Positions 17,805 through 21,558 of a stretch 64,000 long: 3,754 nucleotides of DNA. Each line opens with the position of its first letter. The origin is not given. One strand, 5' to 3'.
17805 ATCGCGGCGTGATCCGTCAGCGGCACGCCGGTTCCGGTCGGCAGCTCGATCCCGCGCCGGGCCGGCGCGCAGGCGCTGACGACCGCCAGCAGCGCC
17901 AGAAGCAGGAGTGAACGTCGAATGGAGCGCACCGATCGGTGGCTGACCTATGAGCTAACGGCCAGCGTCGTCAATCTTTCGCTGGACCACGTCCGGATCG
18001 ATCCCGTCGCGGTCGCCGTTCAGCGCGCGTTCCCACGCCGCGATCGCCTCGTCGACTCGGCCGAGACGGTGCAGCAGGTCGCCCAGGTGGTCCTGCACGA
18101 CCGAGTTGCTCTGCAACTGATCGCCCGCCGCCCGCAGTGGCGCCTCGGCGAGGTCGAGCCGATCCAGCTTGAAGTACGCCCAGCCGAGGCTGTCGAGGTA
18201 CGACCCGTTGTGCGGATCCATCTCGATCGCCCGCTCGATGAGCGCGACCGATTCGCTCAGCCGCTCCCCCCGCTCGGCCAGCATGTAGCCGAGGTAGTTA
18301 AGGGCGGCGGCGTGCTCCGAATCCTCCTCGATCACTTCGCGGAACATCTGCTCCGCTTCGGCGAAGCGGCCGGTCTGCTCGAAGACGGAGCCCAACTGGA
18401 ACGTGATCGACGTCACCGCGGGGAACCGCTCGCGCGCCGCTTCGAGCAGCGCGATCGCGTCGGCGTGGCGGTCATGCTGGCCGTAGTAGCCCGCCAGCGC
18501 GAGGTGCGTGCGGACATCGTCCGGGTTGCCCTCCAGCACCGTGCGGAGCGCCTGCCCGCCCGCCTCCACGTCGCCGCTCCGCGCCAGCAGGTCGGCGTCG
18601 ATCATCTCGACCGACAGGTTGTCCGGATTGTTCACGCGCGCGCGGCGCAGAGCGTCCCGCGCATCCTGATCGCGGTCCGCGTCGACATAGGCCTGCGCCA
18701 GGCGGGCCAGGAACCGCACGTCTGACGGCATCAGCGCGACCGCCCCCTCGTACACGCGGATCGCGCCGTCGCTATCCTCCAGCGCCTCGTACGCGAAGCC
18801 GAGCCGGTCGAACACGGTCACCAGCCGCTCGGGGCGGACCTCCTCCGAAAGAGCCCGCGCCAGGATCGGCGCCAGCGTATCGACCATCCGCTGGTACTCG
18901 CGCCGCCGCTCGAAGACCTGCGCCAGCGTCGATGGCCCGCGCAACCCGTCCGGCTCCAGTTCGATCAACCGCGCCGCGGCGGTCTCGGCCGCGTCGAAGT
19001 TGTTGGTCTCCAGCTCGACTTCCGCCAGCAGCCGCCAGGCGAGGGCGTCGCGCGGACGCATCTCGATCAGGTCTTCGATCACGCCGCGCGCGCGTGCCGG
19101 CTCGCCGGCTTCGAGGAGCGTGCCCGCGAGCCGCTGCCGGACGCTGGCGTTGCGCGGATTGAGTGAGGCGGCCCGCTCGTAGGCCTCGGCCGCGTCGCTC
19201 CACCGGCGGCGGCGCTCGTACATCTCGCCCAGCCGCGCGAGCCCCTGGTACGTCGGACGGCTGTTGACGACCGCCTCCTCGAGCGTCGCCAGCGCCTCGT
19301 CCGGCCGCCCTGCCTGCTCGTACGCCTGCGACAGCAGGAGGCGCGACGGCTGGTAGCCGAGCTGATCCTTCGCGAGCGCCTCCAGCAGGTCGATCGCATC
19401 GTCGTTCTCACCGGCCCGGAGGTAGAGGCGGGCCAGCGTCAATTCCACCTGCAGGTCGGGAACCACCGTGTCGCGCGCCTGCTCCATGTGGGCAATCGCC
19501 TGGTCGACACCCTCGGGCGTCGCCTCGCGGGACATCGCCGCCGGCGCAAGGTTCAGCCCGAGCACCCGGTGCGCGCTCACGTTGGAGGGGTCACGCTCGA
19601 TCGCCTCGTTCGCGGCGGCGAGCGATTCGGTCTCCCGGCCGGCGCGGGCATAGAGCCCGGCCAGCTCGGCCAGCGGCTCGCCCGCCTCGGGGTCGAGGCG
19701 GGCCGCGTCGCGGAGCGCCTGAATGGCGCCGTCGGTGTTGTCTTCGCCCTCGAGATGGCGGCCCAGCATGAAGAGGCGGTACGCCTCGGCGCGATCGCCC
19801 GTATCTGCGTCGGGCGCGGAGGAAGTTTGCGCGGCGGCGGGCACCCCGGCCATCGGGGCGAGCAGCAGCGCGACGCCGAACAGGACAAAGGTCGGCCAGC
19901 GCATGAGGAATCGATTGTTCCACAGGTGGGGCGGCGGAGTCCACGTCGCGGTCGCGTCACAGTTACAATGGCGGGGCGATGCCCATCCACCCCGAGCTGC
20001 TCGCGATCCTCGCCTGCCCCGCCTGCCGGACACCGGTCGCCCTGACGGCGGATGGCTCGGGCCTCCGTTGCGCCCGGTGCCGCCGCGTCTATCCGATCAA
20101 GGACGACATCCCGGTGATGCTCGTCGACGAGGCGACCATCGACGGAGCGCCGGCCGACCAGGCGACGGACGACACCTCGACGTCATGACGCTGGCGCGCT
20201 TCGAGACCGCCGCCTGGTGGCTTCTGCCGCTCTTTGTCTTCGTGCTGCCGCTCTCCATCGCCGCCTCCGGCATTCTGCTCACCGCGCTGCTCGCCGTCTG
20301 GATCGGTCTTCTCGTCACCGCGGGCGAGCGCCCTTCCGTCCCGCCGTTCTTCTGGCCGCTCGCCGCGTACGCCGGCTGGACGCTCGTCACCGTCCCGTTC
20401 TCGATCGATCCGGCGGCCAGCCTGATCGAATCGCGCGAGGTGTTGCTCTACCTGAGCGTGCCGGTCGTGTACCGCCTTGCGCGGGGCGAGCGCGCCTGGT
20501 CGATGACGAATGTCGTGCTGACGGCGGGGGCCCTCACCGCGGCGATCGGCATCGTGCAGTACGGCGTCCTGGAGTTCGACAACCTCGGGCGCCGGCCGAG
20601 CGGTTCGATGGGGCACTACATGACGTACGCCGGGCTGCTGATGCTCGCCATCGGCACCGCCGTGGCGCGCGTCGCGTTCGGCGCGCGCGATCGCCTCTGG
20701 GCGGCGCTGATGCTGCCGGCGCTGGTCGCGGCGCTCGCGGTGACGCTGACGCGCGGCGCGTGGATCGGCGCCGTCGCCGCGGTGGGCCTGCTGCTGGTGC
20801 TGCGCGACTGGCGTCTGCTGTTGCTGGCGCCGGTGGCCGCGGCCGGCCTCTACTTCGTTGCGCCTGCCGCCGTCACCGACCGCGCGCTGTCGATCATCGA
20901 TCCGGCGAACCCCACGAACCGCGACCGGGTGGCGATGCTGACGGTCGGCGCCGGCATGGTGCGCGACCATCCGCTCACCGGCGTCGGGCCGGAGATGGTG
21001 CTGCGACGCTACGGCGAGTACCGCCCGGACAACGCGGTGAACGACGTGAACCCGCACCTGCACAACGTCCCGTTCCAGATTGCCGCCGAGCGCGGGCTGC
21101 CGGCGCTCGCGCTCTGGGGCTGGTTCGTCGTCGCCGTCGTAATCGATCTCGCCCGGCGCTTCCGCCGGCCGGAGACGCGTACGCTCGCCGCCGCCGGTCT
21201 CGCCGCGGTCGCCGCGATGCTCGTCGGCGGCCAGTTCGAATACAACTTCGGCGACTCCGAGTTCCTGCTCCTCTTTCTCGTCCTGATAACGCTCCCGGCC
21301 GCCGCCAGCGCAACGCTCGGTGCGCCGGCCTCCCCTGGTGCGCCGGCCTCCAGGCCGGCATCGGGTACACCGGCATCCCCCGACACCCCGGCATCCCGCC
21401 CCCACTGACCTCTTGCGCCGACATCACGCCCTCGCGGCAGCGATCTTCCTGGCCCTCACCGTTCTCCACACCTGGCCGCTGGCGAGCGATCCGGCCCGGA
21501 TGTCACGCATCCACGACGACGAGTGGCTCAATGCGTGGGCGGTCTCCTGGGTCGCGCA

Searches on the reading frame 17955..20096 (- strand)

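Call 37: search_protein_families(library=pfam, proteins=[window:17955-20096:-], max_evalue=0.0001)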
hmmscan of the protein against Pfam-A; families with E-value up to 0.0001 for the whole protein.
window:17955-20096:- (713 aa): 29 families (the best 25 are shown)
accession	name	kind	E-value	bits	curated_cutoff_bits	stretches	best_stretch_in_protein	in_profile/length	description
PF13432.12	TPR_16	-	8.6e-48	160.8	32.7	5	567-629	2-63/65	Tetratricopeptide repeat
PF07719.23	TPR_2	-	5.3e-44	145.1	27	1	285-316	3-34/34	Tetratricopeptide repeat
PF14559.12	TPR_19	-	7.8e-44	148.3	25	3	298-359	6-67/68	Tetratricopeptide repeat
PF13428.12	TPR_14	-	4.2e-42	138.7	23.5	0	320-359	4-43/44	Tetratricopeptide repeat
PF13181.12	TPR_8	-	7.6e-32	107.2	25.7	0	566-594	5-33/34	Tetratricopeptide repeat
PF13431.12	TPR_17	-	9.1e-28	94.6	24.4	0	305-337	1-33/34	Tetratricopeptide repeat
PF00515.34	TPR_1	-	7e-27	92.5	27.8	0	285-316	3-34/34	Tetratricopeptide repeat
PF23914.1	TPR_CcmH_CycH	-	9.8e-26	90.9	42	3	288-377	55-147/158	Cytochrome c-type biogenesis protein H TPR domain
PF13424.12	TPR_12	-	3.4e-24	85.3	30.1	0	219-275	7-71/77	Tetratricopeptide repeat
PF13174.12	TPR_6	-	5e-22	77.4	26.3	0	219-243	4-28/33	Tetratricopeptide repeat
PF13414.12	TPR_11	-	2.5e-20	72.3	26.8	0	672-697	1-26/42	TPR repeat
PF13176.12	TPR_7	-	3.1e-19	67.8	27.9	0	286-316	2-34/36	Tetratricopeptide repeat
PF12895.13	ANAPC3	-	2.8e-18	66.4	27.2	0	201-275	9-82/82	Anaphase-promoting complex, cyclosome, subunit 3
PF25063.1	ARM_TT21_C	-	1.2e-16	61.7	35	1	193-348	33-195/209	Tetratricopeptide repeat protein 21 C-terminal ARM domain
PF20308.4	TPR-S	-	1.2e-10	42.3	27.6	0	299-359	2-59/102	Tetratricopeptide Repeats-Sensor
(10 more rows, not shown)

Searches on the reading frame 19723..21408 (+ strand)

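Call 37: search_protein_families(library=pfam, proteins=[window:19723-21408:+], max_evalue=0.0001)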
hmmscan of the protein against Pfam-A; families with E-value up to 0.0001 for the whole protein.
window:19723-21408:+ (561 aa): 1 family
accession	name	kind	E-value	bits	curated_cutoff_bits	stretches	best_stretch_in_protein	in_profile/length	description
PF04932.20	Wzy_C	-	1.9e-20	73.6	31.7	1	333-465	5-148/149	O-Antigen ligase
